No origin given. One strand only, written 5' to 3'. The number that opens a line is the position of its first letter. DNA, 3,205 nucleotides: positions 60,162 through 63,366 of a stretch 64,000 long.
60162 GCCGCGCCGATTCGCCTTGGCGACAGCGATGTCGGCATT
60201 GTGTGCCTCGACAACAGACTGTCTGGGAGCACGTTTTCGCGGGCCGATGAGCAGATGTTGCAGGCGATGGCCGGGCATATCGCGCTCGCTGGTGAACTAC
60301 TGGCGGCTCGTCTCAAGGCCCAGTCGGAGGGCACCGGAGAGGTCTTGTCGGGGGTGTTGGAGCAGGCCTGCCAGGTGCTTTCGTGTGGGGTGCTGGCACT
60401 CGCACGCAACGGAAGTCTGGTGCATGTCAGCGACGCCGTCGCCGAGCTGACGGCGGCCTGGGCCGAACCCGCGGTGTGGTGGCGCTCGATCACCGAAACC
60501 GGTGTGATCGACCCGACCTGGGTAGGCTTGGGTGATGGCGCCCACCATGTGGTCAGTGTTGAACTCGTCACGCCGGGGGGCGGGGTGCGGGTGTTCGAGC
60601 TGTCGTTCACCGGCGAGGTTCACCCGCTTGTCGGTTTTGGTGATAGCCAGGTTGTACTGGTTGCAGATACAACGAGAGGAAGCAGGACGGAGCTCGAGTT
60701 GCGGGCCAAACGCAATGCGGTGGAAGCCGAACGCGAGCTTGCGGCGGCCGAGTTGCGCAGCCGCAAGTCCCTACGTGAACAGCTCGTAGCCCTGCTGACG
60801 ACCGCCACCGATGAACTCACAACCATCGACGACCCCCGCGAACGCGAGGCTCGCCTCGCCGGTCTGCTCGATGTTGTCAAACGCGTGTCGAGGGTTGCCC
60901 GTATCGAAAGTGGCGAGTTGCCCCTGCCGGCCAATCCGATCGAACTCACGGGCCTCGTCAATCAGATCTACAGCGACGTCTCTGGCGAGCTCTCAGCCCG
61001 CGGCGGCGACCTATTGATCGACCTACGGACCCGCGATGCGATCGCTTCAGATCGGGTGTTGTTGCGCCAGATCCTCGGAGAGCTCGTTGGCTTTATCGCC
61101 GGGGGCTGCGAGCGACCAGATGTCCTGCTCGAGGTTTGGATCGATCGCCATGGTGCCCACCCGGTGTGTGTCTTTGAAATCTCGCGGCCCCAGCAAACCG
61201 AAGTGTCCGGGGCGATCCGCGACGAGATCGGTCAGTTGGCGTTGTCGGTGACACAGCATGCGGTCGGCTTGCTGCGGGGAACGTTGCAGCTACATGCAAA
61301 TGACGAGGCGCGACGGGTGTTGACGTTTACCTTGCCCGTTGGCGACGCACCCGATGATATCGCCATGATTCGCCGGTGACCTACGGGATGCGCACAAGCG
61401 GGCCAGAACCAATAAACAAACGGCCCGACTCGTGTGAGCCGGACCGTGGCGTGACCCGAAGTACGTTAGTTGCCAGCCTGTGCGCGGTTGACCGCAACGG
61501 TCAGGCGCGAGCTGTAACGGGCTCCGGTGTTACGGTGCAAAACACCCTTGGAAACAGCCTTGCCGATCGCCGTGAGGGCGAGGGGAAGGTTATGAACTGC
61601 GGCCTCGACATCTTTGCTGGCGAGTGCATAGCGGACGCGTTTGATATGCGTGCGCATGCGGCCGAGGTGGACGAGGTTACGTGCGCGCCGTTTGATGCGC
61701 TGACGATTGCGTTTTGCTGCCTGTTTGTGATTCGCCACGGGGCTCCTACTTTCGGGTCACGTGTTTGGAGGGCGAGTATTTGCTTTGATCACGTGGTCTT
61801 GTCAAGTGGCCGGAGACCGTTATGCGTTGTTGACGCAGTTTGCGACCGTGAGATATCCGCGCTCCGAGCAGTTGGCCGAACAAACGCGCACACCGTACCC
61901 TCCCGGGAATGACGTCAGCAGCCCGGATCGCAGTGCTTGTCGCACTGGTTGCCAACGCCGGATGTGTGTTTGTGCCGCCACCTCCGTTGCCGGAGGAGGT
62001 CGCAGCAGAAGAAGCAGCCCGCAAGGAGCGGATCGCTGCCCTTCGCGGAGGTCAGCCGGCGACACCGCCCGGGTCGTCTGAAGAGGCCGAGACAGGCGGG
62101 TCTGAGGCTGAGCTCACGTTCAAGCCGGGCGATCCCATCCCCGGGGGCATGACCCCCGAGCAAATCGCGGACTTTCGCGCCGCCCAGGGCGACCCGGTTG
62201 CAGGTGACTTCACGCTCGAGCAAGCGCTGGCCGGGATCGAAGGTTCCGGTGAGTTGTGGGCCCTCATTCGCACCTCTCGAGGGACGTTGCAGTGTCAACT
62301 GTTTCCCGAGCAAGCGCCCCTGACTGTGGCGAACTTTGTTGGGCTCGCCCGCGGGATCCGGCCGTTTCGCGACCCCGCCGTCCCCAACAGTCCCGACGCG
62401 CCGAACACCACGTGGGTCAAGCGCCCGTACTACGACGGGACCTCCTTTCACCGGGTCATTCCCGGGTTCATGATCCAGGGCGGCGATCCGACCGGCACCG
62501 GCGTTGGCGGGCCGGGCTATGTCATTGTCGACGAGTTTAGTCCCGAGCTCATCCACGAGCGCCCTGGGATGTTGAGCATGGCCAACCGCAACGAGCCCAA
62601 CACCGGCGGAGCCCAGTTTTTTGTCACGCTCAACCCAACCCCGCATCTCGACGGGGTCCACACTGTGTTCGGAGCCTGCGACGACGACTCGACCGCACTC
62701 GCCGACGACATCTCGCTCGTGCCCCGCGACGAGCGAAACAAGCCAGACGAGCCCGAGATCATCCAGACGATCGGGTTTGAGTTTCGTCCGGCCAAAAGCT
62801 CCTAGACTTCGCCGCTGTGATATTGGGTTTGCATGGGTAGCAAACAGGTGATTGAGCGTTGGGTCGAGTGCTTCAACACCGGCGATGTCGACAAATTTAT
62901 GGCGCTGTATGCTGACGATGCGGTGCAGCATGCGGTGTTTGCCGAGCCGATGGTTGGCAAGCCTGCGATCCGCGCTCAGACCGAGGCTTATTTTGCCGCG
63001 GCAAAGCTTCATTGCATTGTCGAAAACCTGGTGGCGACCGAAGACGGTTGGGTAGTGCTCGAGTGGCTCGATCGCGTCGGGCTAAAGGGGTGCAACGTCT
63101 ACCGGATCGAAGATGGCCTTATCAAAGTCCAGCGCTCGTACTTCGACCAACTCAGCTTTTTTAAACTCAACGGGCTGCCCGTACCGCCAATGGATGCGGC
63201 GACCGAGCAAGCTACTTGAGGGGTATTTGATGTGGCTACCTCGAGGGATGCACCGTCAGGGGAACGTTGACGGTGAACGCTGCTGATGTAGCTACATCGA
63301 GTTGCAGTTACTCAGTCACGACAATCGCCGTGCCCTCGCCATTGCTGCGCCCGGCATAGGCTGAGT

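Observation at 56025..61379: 1784-aa signalling protein in which all three enzymatic modules (kinase, P-loop NTPase, histidine kinase) carry substitutions at canonical catalytic positions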

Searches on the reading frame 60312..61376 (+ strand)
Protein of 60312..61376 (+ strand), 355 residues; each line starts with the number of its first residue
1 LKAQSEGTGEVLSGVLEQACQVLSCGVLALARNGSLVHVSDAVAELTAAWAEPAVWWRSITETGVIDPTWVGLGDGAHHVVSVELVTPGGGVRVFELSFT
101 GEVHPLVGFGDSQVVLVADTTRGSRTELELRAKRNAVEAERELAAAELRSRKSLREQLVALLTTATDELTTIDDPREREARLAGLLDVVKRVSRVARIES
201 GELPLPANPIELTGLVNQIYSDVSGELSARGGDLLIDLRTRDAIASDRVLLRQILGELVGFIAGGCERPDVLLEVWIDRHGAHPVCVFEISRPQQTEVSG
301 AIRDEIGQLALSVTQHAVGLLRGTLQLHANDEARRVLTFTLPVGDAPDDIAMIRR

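Call 12: search_protein_families(library=pfam, proteins=[window:60312-61376:+], max_evalue=10)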
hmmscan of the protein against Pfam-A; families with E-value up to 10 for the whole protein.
seq(355 aa): 0 families

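Call 18: search_protein_representatives(protein=window:60315-61376:+)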
Query: 354 residues. Proteins with E-value up to 0.001 (for the whole library): 48; up to 1e-10: 11; up to 1e-30: 3. The best 48 are listed.
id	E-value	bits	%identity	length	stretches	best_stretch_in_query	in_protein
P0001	1.0e-219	744.9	99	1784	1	1-354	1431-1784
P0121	2.7e-51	191.2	54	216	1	138-344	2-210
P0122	6.1e-38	147.3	59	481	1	9-134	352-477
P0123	4.2e-14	68.9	28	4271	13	159-220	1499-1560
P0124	4.5e-13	65.5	32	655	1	12-274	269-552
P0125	7.5e-13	64.8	29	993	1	12-309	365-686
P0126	1.1e-12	64.3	29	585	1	15-286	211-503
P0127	1.1e-11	60.9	27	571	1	4-325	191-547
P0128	3.9e-11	59.2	31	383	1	15-178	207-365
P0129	4.4e-11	59.0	28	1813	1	5-277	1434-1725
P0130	8.6e-11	58.0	31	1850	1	12-262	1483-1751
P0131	1.8e-10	57.0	30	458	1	12-280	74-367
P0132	3.1e-08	49.6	28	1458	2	11-132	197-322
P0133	5.4e-08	48.9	28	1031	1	11-259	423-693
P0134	1.2e-07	47.7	27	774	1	13-284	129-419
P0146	3.3e-05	39.7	29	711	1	115-347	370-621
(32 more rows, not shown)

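Call 19: search_protein_families(library=pfam, proteins=[P0124, P0125, P0126, P0127, P0131, P0129, P0130, P0121, P0122, P0146], max_evalue=0.001)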
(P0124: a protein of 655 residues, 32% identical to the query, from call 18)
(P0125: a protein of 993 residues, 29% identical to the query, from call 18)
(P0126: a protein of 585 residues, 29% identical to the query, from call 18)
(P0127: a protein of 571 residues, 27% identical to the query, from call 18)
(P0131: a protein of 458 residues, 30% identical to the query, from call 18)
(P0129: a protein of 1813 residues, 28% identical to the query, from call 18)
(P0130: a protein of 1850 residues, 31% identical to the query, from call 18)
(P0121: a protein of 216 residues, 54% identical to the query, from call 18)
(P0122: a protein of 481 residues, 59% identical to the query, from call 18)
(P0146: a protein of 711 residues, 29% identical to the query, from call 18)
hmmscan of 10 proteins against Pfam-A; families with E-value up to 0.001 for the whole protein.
P0124 (655 aa): 4 families
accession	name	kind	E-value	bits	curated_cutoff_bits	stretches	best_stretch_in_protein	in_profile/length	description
PF02518.31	HATPase_c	-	3.7e-29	101.8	26.4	1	523-641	1-109/111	Histidine kinase-, DNA gyrase B-, and HSP90-like ATPase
PF00512.31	HisKA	-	2.2e-21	76.1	26.9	1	409-477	1-66/66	His Kinase A (phospho-acceptor) domain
PF08447.18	PAS_3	-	3.3e-14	53.4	25.6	1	166-238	2-73/89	PAS fold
PF00989.32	PAS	-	0.00011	22.7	22.6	1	145-245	3-101/113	PAS fold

P0125 (993 aa): 6 families
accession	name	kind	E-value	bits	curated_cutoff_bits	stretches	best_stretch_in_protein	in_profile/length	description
PF02518.31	HATPase_c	-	2.4e-28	99.2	26.4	1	620-732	2-109/111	Histidine kinase-, DNA gyrase B-, and HSP90-like ATPase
PF00072.30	Response_reg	-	1.1e-20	74.3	30.2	1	758-865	1-109/111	Response regulator receiver domain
PF00512.31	HisKA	-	1.1e-19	70.7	26.9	1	505-573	1-66/66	His Kinase A (phospho-acceptor) domain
PF08447.18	PAS_3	-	9.1e-19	68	25.6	1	261-347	2-87/89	PAS fold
PF08448.16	PAS_4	-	2.3e-07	31.5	23.1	1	263-357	20-110/110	PAS fold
PF00989.32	PAS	-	5.5e-07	30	22.6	1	238-352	1-113/113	PAS fold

P0126 (585 aa): 2 families
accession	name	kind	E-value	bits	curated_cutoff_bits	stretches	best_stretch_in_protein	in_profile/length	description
PF02518.31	HATPase_c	-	3.2e-30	105.3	26.4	1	462-574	2-109/111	Histidine kinase-, DNA gyrase B-, and HSP90-like ATPase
PF00512.31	HisKA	-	2.8e-21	75.8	26.9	1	347-415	1-66/66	His Kinase A (phospho-acceptor) domain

P0127 (571 aa): 5 families
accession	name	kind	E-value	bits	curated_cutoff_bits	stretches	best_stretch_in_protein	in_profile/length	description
PF02518.31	HATPase_c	-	6.2e-30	104.3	26.4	1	455-564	2-109/111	Histidine kinase-, DNA gyrase B-, and HSP90-like ATPase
PF00512.31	HisKA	-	5e-19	68.6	26.9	1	340-407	2-65/66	His Kinase A (phospho-acceptor) domain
PF01590.32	GAF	-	1.6e-06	29.1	22.4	1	43-173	1-133/133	GAF domain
PF13185.12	GAF_2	-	3.8e-05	24.4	28.6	1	98-173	59-135/136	GAF domain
PF13589.12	HATPase_c_3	-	0.00017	22.1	25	1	461-536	5-82/137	Histidine kinase-, DNA gyrase B-, and HSP90-like ATPase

P0131 (458 aa): 4 families
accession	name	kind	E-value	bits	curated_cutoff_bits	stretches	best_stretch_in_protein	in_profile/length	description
PF02518.31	HATPase_c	-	2.3e-31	108.9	26.4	1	332-440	1-107/111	Histidine kinase-, DNA gyrase B-, and HSP90-like ATPase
PF00512.31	HisKA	-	3.8e-19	69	26.9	1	220-288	1-66/66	His Kinase A (phospho-acceptor) domain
PF01590.32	GAF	-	0.00041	21.3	22.4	0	3-49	84-128/133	GAF domain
PF13589.12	HATPase_c_3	-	0.00078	19.9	25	0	338-409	4-76/137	Histidine kinase-, DNA gyrase B-, and HSP90-like ATPase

P0129 (1813 aa): 9 families
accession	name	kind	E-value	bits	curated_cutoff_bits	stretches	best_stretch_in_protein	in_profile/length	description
PF02518.31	HATPase_c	-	3.4e-30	105.2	26.4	1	1693-1808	1-108/111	Histidine kinase-, DNA gyrase B-, and HSP90-like ATPase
PF00069.31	Pkinase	-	6.7e-23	81.8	31.7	1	18-261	3-256/263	Protein kinase domain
PF13191.12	AAA_16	-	2e-21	77.7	32.6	1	281-469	2-167/167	AAA ATPase domain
PF00512.31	HisKA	-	3.5e-21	75.5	26.9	1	1581-1648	1-66/66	His Kinase A (phospho-acceptor) domain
PF07714.23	PK_Tyr_Ser-Thr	-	9.5e-13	48.5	23.1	1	17-210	2-206/258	Protein tyrosine and serine/threonine kinase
PF13401.12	AAA_22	-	1.2e-08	35.8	27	1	305-462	6-109/130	AAA domain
PF13185.12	GAF_2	-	1.3e-08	35.6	28.6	1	1286-1414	7-128/136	GAF domain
PF13492.12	GAF_3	-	8.2e-06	26.7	27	1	1287-1415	6-121/129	GAF domain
PF25199.1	nSTAND_NTPase5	-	0.00037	20.8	34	0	282-337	19-75/145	Novel STAND NTPase 5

P0130 (1850 aa): 10 families
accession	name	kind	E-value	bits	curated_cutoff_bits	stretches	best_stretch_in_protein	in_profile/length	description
PF00069.31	Pkinase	-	9.8e-44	150.1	31.7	1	8-255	2-255/263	Protein kinase domain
PF02518.31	HATPase_c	-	4.1e-28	98.5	26.4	1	1735-1848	2-110/111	Histidine kinase-, DNA gyrase B-, and HSP90-like ATPase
PF07714.23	PK_Tyr_Ser-Thr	-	1.7e-26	93.6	23.1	1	7-253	1-250/258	Protein tyrosine and serine/threonine kinase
PF13191.12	AAA_16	-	6.3e-19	69.5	32.6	1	288-522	1-165/167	AAA ATPase domain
PF00512.31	HisKA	-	1.1e-18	67.4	26.9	1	1624-1688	2-66/66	His Kinase A (phospho-acceptor) domain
PF01590.32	GAF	-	4.1e-12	47.2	22.4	1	1330-1462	4-132/133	GAF domain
PF13492.12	GAF_3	-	5.8e-12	46.6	27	1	1335-1464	9-128/129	GAF domain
PF13185.12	GAF_2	-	1.3e-10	42.1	28.6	1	1327-1464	3-136/136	GAF domain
PF03109.22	ABC1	-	2e-05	24.3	22.9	1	75-153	139-216/244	ABC1 atypical kinase-like domain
PF01163.29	RIO1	-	0.00082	19.5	22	0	77-152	79-152/187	RIO domain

P0121 (216 aa): 0 families

P0122 (481 aa): 3 families
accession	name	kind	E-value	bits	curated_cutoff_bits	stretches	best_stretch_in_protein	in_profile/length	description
PF01590.32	GAF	-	3.4e-10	41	22.4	1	202-335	4-132/133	GAF domain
PF13492.12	GAF_3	-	5.8e-07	30.4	27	1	206-335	8-126/129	GAF domain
PF13185.12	GAF_2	-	2.2e-06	28.4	28.6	1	205-335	9-134/136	GAF domain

P0146 (711 aa): 5 families
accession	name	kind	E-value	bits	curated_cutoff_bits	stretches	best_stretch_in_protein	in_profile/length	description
PF02518.31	HATPase_c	-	1.6e-27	96.6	26.4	1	508-617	2-110/111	Histidine kinase-, DNA gyrase B-, and HSP90-like ATPase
PF08447.18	PAS_3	-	2.4e-25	89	25.6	2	285-370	2-88/89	PAS fold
PF00512.31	HisKA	-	4.7e-18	65.4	26.9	1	397-461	1-65/66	His Kinase A (phospho-acceptor) domain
PF00072.30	Response_reg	-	1.4e-10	41.7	30.2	1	646-711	1-66/111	Response regulator receiver domain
PF13581.12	HATPase_c_2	-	0.00021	21.7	27.4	1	513-595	37-113/127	Histidine kinase-like ATPase domain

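Call 39: predict_structure(alignment_id=A2)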
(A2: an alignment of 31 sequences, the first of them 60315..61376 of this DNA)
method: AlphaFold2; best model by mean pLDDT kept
length: 354 residues; sequences in the alignment: 31
mean_pLDDT: 87.7   pTM: 0.63
mean pLDDT of the five models: 87.7, 87.0, 85.8, 85.5, 84.2
residues with pLDDT >= 90: 213; 70-90: 110; 50-70: 21; < 50: 10
segments of 3 or more residues with pLDDT < 50: 1-3, 348-354
pLDDT, mean of each block of 10 residues (from residue 1): 62 82 91 92 96 96 85 79 97 94 79 94 95 94 85 83 87 91 88 89 94 98 95 97 95 95 89 96 96 67 77 93 86 90 64 38
secondary structure, 60 per line:
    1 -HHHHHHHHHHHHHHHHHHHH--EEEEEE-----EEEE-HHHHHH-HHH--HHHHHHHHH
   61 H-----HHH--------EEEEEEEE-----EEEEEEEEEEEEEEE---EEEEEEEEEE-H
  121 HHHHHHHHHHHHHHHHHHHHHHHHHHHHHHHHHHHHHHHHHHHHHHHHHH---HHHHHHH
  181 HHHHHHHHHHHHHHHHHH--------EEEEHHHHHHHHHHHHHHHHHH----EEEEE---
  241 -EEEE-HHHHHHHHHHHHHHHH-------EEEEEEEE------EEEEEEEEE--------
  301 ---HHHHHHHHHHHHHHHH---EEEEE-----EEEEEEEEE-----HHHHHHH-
elements in order: H2-21 E24-29 E35-38 H40-45 H52-61 E78-85 E91-105 E109-118 H120-170 H174-198 E207-210 H211-228 E233-237 E242-245 H247-262 E270-277 E284-292 H304-319 E323-327 E333-341 H347-353

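Call 41: fold_search(model_id=the predicted structure, library=pdb)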
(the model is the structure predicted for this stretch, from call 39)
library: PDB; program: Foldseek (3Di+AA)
matches with E <= 10: 1238; with E <= 0.001: 341
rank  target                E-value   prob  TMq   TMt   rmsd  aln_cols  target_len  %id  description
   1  9a5d_A                7.9e-16  1.00  0.41  0.25  14.9       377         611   14  Integrative model of WALK-YYCH by crosslinking MS and deep learning (released 2024-09-18)
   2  4gcz_B                5.2e-15  1.00  0.36  0.34  13.0       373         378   16  Structure of a blue-light photoreceptor (released 2013-06-19)
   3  8a52_A                1.8e-14  1.00  0.35  0.34  23.4       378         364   16  Crystal structure of a chimeric LOV-Histidine kinase SB2F1 (asymmetrical variant, trigonal form with long c-axis) (released 2023-12-27)
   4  4gcz_A                3.3e-14  1.00  0.33  0.32  14.5       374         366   16  Structure of a blue-light photoreceptor (released 2013-06-19)
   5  8isi_A                3.3e-14  1.00  0.34  0.15  17.0       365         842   15  Photochromobilin-free form of Arabidopsis thaliana phytochrome A - apo-AtphyA (released 2023-08-09)
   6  8a7h_A                4.1e-14  1.00  0.32  0.31  24.4       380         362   16  Crystal structure of a chimeric LOV-Histidine kinase SB2F1-I66R mutant (light state; asymmetrical variant, trigonal fo (released 2024-01-10)
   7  8a7f_A                5.1e-14  1.00  0.34  0.33  23.4       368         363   16  Crystal structure of a chimeric LOV-Histidine kinase SB2F1-I66R mutant (asymmetrical variant, trigonal form with long  (released 2024-01-10)
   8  8a7f_B                7.5e-14  1.00  0.33  0.32  24.0       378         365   16  Crystal structure of a chimeric LOV-Histidine kinase SB2F1-I66R mutant (asymmetrical variant, trigonal form with long  (released 2024-01-10)
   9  8a6x_B                1.6e-13  1.00  0.35  0.34  24.3       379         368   16  Crystal structure of a chimeric LOV-Histidine kinase SB2F1 (asymmetrical variant, trigonal form with long c axis) (released 2024-01-10)
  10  8f5z_A                2.2e-13  1.00  0.34  0.15  16.7       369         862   14  Composite map of CryoEM structure of Arabidopsis thaliana phytochrome A (released 2023-06-28)
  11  8a3u                  4.0e-13  1.00  0.34  0.34  23.7       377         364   15  Crystal structure of a chimeric LOV-Histidine kinase SB2F1 (symmetrical variant, trigonal form with short c-axis) (released 2023-12-20)
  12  8isj_A                5.0e-13  1.00  0.35  0.15  17.0       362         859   15  Pr conformer of Arabidopsis thaliana phytochrome A - AtphyA-Pr (released 2023-08-09)
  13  8isj_B                5.0e-13  1.00  0.32  0.15  16.5       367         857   15  Pr conformer of Arabidopsis thaliana phytochrome A - AtphyA-Pr (released 2023-08-09)
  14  7rzw_B                9.1e-13  1.00  0.34  0.15  17.2       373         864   14  CryoEM structure of Arabidopsis thaliana phytochrome B (released 2022-04-13)
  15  6dk7_E                9.7e-13  1.00  0.39  0.60   8.4       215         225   19  RetS histidine kinase region with cobalt (released 2019-03-20)
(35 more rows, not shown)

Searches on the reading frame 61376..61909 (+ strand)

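Call 7: search_protein_families(library=pfam, proteins=[window:61376-61909:+], max_evalue=0.01)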
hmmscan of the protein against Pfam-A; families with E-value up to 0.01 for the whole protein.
window:61376-61909:+ (178 aa): 0 families

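Call 12: search_protein_families(library=pfam, proteins=[window:61376-61909:+], max_evalue=10)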
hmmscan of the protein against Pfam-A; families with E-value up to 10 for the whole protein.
window:61376-61909:+ (178 aa): 1 family
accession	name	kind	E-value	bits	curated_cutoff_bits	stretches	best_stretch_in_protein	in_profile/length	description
PF17219.8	YAF2_RYBP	-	0.063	13.2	22.4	1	37-54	6-24/33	Yaf2/RYBP C-terminal binding motif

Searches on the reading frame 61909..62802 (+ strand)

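Call 7: search_protein_families(library=pfam, proteins=[window:61909-62802:+], max_evalue=0.01)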
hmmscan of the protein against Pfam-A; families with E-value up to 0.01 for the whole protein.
window:61909-62802:+ (298 aa): 1 family
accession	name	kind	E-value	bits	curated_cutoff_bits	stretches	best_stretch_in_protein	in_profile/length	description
PF00160.26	Pro_isomerase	-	1.8e-40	139.2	21.7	1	120-288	4-157/159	Cyclophilin type peptidyl-prolyl cis-trans isomerase/CLD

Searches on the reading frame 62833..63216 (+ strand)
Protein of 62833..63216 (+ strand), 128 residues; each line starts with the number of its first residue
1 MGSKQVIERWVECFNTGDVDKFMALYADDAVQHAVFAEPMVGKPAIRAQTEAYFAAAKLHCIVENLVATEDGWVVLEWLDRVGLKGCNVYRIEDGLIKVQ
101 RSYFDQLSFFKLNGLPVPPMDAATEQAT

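Call 7: search_protein_families(library=pfam, proteins=[window:62833-63216:+], max_evalue=0.01)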
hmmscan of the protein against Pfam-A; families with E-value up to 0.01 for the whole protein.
window:62833-63216:+ (128 aa): 7 families
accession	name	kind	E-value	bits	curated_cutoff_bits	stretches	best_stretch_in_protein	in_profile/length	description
PF12680.13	SnoaL_2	-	2.3e-16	60.7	27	1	7-98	1-100/102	SnoaL-like domain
PF07366.18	SnoaL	-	1.8e-12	47.6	28.4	1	5-78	2-75/126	SnoaL-like polyketide cyclase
PF13474.12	SnoaL_3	-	1.1e-05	26.2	22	1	4-72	2-72/121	SnoaL-like domain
PF13577.12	SnoaL_4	-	7.9e-05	23.1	24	1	4-58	10-65/126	SnoaL-like domain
PF14534.12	DUF4440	-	0.0019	19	25.2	1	5-54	3-51/107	Domain of unknown function (DUF4440)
PF02136.26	NTF2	-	0.0025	18.7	21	1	4-57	3-56/116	Nuclear transport factor 2 (NTF2) domain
PF07858.18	LEH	-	0.0025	18.6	24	1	5-111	5-118/122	Limonene-1,2-epoxide hydrolase catalytic domain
